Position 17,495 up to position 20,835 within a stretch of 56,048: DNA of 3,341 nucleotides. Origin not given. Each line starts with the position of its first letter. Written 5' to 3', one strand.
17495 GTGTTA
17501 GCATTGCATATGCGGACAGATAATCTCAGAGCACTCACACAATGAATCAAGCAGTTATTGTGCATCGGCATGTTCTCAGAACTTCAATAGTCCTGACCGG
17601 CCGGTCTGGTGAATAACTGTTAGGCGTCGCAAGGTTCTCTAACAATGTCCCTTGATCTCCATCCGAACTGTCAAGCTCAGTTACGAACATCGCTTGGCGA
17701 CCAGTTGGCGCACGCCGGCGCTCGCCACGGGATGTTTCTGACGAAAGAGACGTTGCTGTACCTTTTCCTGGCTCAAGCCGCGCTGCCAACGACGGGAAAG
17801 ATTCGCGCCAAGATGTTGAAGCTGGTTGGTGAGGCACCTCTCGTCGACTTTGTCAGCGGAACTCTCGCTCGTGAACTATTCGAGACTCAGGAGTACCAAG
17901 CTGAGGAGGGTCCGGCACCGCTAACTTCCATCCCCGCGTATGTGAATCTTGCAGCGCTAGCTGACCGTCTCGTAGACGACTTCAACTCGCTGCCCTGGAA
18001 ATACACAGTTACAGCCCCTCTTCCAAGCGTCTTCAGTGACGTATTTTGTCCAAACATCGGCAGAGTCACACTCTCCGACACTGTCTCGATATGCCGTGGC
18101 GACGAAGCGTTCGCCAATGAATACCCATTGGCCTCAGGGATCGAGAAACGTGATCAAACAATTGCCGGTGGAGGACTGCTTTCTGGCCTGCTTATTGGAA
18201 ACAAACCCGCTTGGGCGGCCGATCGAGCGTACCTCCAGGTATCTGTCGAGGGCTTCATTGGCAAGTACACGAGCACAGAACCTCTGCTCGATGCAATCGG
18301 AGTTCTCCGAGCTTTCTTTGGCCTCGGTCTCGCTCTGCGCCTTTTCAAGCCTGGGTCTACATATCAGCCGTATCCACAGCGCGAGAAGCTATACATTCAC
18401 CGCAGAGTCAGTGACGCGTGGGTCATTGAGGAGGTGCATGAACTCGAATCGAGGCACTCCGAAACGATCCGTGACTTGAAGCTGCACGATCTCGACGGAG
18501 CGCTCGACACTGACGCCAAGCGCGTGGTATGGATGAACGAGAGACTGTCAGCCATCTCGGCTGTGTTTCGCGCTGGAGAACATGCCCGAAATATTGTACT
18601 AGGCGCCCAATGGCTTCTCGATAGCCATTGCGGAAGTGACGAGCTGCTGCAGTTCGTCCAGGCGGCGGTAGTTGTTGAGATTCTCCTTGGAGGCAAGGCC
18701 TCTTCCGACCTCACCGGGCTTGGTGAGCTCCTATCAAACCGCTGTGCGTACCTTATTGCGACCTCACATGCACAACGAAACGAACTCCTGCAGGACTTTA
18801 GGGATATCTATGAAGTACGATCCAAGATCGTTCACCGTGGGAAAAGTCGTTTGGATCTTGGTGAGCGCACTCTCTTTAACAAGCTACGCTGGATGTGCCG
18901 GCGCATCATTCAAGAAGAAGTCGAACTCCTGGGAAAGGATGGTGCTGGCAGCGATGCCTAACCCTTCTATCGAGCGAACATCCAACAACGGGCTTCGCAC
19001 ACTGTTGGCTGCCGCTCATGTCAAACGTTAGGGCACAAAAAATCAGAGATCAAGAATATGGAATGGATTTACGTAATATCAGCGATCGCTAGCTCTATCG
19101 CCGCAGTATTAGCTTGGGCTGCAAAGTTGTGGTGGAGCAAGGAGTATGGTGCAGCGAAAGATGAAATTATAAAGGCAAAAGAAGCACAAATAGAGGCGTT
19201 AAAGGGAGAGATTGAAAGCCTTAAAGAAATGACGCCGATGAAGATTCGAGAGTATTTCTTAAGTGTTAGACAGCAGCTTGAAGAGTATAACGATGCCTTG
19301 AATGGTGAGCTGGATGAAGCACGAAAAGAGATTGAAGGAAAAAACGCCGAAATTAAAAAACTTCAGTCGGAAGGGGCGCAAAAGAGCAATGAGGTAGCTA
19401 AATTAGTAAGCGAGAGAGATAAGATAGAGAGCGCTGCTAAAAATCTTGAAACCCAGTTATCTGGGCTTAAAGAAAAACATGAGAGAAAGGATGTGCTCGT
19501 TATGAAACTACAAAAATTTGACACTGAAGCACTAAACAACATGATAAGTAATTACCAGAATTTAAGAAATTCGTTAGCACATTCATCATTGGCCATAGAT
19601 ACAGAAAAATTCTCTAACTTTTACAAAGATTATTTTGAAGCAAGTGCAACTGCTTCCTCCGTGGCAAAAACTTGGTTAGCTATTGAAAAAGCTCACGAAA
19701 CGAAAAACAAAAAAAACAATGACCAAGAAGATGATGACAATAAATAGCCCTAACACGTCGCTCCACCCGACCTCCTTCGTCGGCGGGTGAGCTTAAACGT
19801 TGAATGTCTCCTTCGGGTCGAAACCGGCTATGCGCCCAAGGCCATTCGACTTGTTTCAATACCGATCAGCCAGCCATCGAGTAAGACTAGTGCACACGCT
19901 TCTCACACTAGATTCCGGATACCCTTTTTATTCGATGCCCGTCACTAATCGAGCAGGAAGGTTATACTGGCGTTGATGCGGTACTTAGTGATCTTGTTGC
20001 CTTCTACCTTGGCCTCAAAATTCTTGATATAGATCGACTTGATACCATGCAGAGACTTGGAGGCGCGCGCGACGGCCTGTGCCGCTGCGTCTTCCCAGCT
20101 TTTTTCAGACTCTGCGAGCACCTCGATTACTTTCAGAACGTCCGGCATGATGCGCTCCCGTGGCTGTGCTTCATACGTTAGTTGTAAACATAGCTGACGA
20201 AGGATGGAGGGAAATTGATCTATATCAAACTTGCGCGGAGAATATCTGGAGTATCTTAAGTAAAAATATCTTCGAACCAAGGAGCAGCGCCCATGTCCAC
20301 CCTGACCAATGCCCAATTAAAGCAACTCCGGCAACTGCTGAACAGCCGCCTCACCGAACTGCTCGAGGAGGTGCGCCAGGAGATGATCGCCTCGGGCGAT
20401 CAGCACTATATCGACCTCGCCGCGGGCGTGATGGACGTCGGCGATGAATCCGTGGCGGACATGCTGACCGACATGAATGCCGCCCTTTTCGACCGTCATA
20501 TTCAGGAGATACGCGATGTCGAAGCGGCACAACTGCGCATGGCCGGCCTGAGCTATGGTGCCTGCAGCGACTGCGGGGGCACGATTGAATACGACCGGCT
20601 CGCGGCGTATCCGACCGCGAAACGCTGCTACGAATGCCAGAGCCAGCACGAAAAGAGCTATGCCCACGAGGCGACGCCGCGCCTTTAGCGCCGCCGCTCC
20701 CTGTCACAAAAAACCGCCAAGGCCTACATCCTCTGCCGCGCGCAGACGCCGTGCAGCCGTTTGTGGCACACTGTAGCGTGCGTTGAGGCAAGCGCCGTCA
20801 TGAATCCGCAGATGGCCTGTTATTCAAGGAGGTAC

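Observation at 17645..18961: Cassette-borne 438-aa protein with a C-terminal HEPN-type Rx4H motif: candidate uncharacterised single-gene RNase or abortive-infection module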

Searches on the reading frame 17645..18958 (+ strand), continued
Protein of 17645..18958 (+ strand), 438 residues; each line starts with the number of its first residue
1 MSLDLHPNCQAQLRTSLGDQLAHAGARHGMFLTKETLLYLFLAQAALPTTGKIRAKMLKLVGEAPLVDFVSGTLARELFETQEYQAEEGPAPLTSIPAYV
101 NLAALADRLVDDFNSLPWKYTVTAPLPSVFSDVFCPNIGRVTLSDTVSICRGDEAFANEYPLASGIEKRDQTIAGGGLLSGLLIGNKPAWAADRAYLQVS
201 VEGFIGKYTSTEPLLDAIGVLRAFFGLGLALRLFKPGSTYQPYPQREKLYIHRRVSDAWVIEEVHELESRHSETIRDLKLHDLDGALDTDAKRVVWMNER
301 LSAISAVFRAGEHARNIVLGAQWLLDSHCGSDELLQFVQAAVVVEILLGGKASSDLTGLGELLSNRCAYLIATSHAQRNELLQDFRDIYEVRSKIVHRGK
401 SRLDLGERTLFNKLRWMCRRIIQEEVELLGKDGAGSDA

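Call 91: find_related_loci(query=A1, collection=viral_contigs, flank=5000)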
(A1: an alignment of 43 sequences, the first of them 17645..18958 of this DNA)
Query A1 (438 aa) in viral_contigs; peptide patterns used: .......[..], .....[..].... (x = any residue, [..] = any of these).
12 stretches matched a pattern; 5 encode a relative of the query (tblastn E <= 1e-3); 5 distinct loci.
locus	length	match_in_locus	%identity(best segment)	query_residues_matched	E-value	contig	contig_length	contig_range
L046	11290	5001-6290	43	1-432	4e-112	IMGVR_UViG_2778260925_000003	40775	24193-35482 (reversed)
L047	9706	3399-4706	44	1-435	6e-104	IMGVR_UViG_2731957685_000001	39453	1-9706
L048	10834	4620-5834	38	1-431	6e-68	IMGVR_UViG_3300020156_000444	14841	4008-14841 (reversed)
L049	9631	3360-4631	34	1-432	3e-63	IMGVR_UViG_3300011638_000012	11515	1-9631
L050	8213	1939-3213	33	1-433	1e-58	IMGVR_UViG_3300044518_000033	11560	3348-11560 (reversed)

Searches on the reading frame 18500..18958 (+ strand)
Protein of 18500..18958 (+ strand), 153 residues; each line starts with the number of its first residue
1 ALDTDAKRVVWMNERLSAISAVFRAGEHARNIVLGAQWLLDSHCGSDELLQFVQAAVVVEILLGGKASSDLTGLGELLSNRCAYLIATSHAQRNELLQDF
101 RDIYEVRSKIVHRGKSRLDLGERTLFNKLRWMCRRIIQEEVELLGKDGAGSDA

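Call 38: find_homologous_proteins(query=A2, max_evalue=0.01)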
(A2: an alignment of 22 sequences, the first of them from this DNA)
Query A2 (22 sequences) (153 aa, profile of the alignment): 213 proteins with E <= 0.01 among 4473 candidates; the best 120 are listed.
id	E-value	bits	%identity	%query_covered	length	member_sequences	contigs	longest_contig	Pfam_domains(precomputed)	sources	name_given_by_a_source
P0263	7.8e-72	257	63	96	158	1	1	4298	-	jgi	jgi:hypothetical protein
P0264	2.6e-69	249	57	96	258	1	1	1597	-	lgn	-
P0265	5.4e-69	248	62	95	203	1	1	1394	-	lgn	-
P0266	1.5e-68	247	56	96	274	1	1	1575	-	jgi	jgi:hypothetical protein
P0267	1.2e-67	244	57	95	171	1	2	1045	-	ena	-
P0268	6.9e-67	241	58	95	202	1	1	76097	-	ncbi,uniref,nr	ncbi:HEPN domain-containing protein [Photobacterium sp. GB-210]|uniref:HEPN domain-containing protei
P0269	7.5e-67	241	58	89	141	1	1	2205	-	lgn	-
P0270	2.9e-65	236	55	93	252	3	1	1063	-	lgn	-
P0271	3.9e-65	236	57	93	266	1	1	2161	-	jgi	jgi:hypothetical protein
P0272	1.5e-64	234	61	89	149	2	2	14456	-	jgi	jgi:hypothetical protein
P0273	1.5e-64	234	56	92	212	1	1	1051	-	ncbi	-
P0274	2.4e-64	233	57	98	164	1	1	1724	-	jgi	-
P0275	3.2e-64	233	54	95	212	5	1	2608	-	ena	-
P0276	4.7e-64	232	56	96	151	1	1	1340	-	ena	-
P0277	8.9e-64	231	55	93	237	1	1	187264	-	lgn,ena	-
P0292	4.5e-60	219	56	87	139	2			-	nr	nr:HEPN domain-containing protein [Halomonas aerodenitrificans]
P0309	4.0e-56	206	55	96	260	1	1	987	-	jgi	jgi:Apea-like HEPN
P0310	5.0e-56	206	57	88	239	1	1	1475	-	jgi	jgi:Apea-like HEPN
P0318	3.0e-54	200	52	93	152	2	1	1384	-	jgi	jgi:Apea-like HEPN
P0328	1.0e-52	195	56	81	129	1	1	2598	-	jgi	jgi:Apea-like HEPN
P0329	2.1e-52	194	52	95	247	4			-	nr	nr:HEPN domain-containing protein [Bradyrhizobium sp. IC3123]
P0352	9.3e-50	186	50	96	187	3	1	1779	-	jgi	jgi:Apea-like HEPN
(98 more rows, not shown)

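Call 39: search_solved_structures(query=A2, max_evalue=10, show_alignments=3)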
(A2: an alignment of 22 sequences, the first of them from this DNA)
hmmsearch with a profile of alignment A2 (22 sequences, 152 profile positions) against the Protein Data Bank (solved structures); distinct sequences matched with E-value up to 10: 1.
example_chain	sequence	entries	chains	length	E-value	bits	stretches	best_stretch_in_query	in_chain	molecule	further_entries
11td_R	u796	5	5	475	1.3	11.5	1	6-62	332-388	C-C chemokine receptor type 4,Soluble cytochrome b562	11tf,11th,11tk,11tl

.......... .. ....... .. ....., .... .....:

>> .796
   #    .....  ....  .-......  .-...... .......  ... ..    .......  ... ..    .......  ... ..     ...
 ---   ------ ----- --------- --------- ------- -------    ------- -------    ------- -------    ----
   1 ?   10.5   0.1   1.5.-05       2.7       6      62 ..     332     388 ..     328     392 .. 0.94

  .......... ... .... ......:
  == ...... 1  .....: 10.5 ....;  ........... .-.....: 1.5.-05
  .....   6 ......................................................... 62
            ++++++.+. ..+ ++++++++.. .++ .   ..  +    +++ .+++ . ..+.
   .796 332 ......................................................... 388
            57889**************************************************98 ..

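Call 40: search_protein_families(library=pfam, proteins=[P0309, P0310, P0318, P0328, P0352, P0268, P0292, P0329], max_evalue=10)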
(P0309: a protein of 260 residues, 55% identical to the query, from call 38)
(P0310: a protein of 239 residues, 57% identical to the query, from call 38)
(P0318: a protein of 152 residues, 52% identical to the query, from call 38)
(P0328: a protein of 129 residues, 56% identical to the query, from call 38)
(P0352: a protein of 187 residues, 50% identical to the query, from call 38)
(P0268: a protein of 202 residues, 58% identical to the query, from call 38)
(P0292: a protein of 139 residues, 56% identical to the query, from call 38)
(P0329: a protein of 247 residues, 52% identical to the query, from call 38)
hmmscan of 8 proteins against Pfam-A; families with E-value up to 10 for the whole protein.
P0309 (260 aa): 2 families
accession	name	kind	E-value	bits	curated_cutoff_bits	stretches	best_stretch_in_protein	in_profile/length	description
PF24079.1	UBR4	-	0.18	12.6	27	1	77-164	23-111/125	E3 ubiquitin-protein ligase UBR4-like domain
PF00836.24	Stathmin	-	0.2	12.1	24.7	1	77-133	41-93/136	Stathmin family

P0310 (239 aa): 0 families

P0318 (152 aa): 0 families

P0328 (129 aa): 0 families

P0352 (187 aa): 1 family
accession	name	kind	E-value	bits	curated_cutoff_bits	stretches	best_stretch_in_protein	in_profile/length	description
PF18375.7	CDH1_2_SANT_HL1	-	0.0044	18.1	34.4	1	97-134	28-65/91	CDH1/2 SANT-Helical linker 1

P0268 (202 aa): 1 family
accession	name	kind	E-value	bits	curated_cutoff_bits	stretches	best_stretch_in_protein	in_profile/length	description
PF18739.6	HEPN_Apea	-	0.11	13.4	24.4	1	120-187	53-122/136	Apea-like HEPN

P0292 (139 aa): 0 families

P0329 (247 aa): 1 family
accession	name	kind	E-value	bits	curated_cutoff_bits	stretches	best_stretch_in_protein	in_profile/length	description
PF18739.6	HEPN_Apea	-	0.19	12.6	24.4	1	188-231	76-124/136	Apea-like HEPN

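Call 56: predict_structure(alignment_id=A2)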
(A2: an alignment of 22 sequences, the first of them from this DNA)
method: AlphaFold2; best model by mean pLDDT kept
length: 153 residues; sequences in the alignment: 22
mean_pLDDT: 89.3   pTM: 0.83
mean pLDDT of the five models: 89.3, 89.1, 88.7, 88.1, 87.8
residues with pLDDT >= 90: 121; 70-90: 16; 50-70: 7; < 50: 9
segments of 3 or more residues with pLDDT < 50: 66-72
pLDDT, mean of each block of 10 residues (from residue 1): 94 95 92 96 94 96 62 72 94 95 95 94 98 96 81 45
secondary structure, 60 per line:
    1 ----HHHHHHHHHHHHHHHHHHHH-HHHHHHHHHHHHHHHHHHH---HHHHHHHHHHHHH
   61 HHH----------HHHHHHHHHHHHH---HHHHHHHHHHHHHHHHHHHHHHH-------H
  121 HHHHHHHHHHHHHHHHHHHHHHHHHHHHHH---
elements in order: H5-24 H26-44 H48-63 H74-86 H90-112 H120-150

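Call 60: fold_search(model_id=the predicted structure, library=pdb)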
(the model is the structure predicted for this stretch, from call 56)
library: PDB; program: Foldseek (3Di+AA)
matches with E <= 10: 318; with E <= 0.001: 0
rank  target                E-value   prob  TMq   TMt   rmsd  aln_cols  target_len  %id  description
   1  3jbi_V                1.2e-01  0.84  0.37  0.41  10.0       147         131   15  MDFF model of the vinculin tail domain bound to F-actin (released 2015-11-04)
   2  2hsb                  6.1e-01  0.89  0.49  0.57   4.3       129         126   12  Crystal structure of a hepn domain containing protein (af_0298) from archaeoglobus fulgidus at 1.95 A resolution (released 2006-08-15)
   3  6kn5                  7.6e-01  0.18  0.24  0.17  18.1       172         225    9  Crystal structure of AFF4 C-terminal domain (released 2020-07-08)
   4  4nqf_A                8.4e-01  0.57  0.39  0.41   6.8       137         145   12  Crystal structure of HEPN domain protein (released 2014-03-26)
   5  4nqf_B                1.3e+00  0.47  0.41  0.41   6.7       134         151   14  Crystal structure of HEPN domain protein (released 2014-03-26)
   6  5yep_C                1.3e+00  0.28  0.34  0.37   7.7       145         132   13  Crystal structure of SO_3166-SO_3165 from Shewanella oneidensis (released 2018-03-28)
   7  9qwr_B                1.3e+00  0.08  0.17  0.16  20.3       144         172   11  MIC60 helical bundle dimer (released 2026-02-25)
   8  6xmj_O                1.4e+00  0.08  0.20  0.16  17.5       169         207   14  Human 20S proteasome bound to an engineered 11S (PA26) activator (released 2020-07-22)
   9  5m4y_A                1.6e+00  0.13  0.28  0.25  16.2       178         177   13  Crystal structure of the Sec3/Sso2 complex at 2.20 angstrom resolution (released 2017-02-08)
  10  9i2q_A                1.7e+00  0.14  0.23  0.09  12.2       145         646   14  Wzc-K540M-3YE MgADP C1 (released 2025-04-30)
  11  8hdu_A                1.8e+00  0.10  0.22  0.22  16.5       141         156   13  De novo design cavitated protein without predefined topology (released 2023-01-18)
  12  8hdu_C                1.8e+00  0.10  0.22  0.21  16.6       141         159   13  De novo design cavitated protein without predefined topology (released 2023-01-18)
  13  5cwf_A                1.8e+00  0.08  0.20  0.18  14.1       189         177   14  Crystal structure of de novo designed helical repeat protein DHR8 (released 2015-12-16)
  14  4uuj_C                2.0e+00  0.13  0.24  0.32  15.5       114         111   12  POTASSIUM CHANNEL KCSA-FAB WITH TETRAHEXYLAMMONIUM (released 2014-08-27)
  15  4o8f_A                2.0e+00  0.10  0.19  0.13  10.7       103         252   17  Crystal Structure of the complex between PPARgamma mutant R357A and rosiglitazone (released 2014-07-23)
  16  5yep_B                2.3e+00  0.25  0.37  0.42   6.2       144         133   12  Crystal structure of SO_3166-SO_3165 from Shewanella oneidensis (released 2018-03-28)
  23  6tug_A                2.5e+00  0.47  0.53  0.23   8.8       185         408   10  Enterococcus italicus Csm6 bound to cyclic hexa-2'-fluoro-hexa-dAMP (released 2020-02-26)
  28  1ufb_A                2.9e+00  0.20  0.40  0.46   6.9       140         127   12  Crystal structure of TT1696 from Thermus thermophilus HB8 (released 2003-11-28)
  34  1ylm_A                3.3e+00  0.25  0.41  0.43   5.7       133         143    7  Structure of Cytosolic Protein of Unknown Function YutE from Bacillus subtilis (released 2005-03-01)
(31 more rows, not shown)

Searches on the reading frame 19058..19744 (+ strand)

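Call 22: search_protein_families(library=pfam, proteins=[window:19058-19744:+], max_evalue=0.1)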
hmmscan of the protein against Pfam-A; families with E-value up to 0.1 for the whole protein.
window:19058-19744:+ (229 aa): 9 families
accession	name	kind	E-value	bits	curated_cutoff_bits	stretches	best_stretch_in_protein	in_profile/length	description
PF19903.4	DUF6376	-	0.00017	22.3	27.3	1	41-117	36-110/116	Family of unknown function (DUF6376)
PF12329.13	TMF_DNA_bd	-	0.0024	18.3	35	1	87-154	2-69/74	TATA element modulatory factor 1 DNA binding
PF11559.13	ADIP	-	0.0028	18.2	34.3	1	71-160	47-133/151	Afadin- and alpha -actinin-Binding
PF02601.20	Exonuc_VII_L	-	0.0068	16.4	35.9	1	14-158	133-273/315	Exonuclease VII, large subunit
PF04513.17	Baculo_PEP_C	-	0.013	16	38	0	64-174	26-109/140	Baculovirus polyhedron envelope protein, PEP, C terminus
PF04859.17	DUF641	-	0.018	15.8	27.6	1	52-132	47-126/127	Plant protein of unknown function (DUF641)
PF12325.13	TMF_TATA_bd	-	0.025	15.1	29.1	0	84-145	20-81/115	TATA element modulatory factor 1 TATA binding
PF17675.6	APG6_N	-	0.029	15.2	45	1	71-144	25-100/132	Apg6 coiled-coil region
PF00521.26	DNA_topoisoIV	-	0.064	12.5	31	1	56-190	304-428/432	DNA gyrase/topoisomerase IV, subunit A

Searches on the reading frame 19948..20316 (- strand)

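Call 22: search_protein_families(library=pfam, proteins=[window:19948-20316:-], max_evalue=0.1)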
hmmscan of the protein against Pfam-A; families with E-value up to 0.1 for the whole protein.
window:19948-20316:- (123 aa): 1 family
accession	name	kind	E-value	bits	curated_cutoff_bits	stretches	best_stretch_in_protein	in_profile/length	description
PF07311.17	Dodecin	-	1.5e-23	83.3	22.5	1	60-123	1-64/64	Dodecin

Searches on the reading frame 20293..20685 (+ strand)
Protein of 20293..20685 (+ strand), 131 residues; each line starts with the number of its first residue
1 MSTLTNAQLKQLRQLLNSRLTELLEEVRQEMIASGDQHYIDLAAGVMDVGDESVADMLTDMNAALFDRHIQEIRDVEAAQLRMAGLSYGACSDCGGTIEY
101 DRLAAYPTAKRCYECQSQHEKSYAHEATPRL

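Call 22: search_protein_families(library=pfam, proteins=[window:20293-20685:+], max_evalue=0.1)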
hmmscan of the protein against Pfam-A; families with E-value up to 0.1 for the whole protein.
window:20293-20685:+ (131 aa): 1 family
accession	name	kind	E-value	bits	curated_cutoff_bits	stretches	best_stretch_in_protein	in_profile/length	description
PF01258.23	zf-dskA_traR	-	1.2e-12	48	24.9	1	87-121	2-36/36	Prokaryotic dksA/traR C4-type zinc finger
